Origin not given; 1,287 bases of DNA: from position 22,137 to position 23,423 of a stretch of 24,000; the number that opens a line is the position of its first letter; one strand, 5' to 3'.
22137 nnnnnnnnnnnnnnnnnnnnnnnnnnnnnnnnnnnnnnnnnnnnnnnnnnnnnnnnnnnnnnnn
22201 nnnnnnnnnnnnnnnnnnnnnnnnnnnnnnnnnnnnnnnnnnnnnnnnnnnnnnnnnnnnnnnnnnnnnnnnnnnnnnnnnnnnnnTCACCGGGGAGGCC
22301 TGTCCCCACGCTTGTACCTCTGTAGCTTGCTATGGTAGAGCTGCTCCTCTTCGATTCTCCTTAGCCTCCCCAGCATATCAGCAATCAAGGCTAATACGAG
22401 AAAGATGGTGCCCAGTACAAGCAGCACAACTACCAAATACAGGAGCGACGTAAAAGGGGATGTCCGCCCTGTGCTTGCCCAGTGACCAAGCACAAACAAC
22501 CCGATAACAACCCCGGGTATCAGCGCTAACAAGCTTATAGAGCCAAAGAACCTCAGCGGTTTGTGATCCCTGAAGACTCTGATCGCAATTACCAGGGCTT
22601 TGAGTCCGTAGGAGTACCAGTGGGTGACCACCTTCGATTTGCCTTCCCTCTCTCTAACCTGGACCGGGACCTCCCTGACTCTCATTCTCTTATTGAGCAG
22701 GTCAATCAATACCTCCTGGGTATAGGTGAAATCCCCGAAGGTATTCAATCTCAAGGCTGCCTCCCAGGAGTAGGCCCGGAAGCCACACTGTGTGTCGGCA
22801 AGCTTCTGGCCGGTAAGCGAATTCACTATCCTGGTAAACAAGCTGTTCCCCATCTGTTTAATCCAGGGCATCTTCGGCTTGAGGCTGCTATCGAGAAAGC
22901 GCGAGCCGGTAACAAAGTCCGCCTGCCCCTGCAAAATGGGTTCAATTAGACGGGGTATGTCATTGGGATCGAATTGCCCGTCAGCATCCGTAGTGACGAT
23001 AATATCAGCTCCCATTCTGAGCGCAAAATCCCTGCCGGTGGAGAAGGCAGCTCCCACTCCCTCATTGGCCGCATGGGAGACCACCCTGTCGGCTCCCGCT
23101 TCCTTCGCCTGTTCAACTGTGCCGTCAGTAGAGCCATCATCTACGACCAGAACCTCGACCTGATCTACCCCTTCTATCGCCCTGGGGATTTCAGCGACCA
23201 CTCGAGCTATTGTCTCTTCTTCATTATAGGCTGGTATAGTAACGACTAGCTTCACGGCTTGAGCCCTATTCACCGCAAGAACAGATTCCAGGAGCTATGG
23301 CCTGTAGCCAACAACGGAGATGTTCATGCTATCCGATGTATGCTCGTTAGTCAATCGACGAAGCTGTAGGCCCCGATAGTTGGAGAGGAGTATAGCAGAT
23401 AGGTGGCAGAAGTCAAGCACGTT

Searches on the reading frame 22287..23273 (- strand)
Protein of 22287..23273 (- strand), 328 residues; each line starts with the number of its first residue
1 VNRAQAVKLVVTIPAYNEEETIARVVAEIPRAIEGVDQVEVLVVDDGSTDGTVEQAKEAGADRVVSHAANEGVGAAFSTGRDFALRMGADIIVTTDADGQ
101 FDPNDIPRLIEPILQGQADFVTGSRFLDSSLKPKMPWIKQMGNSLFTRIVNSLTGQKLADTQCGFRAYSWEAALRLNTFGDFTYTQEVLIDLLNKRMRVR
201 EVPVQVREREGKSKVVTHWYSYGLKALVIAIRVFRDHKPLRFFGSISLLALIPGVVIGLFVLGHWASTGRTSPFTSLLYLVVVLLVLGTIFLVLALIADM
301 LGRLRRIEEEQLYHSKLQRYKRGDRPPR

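Call 9: search_protein_families(library=pfam, proteins=[window:22287-23273:-])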
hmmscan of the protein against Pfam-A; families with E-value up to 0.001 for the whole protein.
window:22287-23273:- (328 aa): 2 families
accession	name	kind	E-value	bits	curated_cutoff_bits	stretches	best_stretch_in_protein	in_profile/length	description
PF00535.33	Glycos_transf_2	-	6.1e-26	91.8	23.3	1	11-169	2-160/168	Glycosyl transferase family 2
PF13641.12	Glyco_tranf_2_3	-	4.3e-07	30.6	27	1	10-129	4-127/230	Glycosyltransferase like family 2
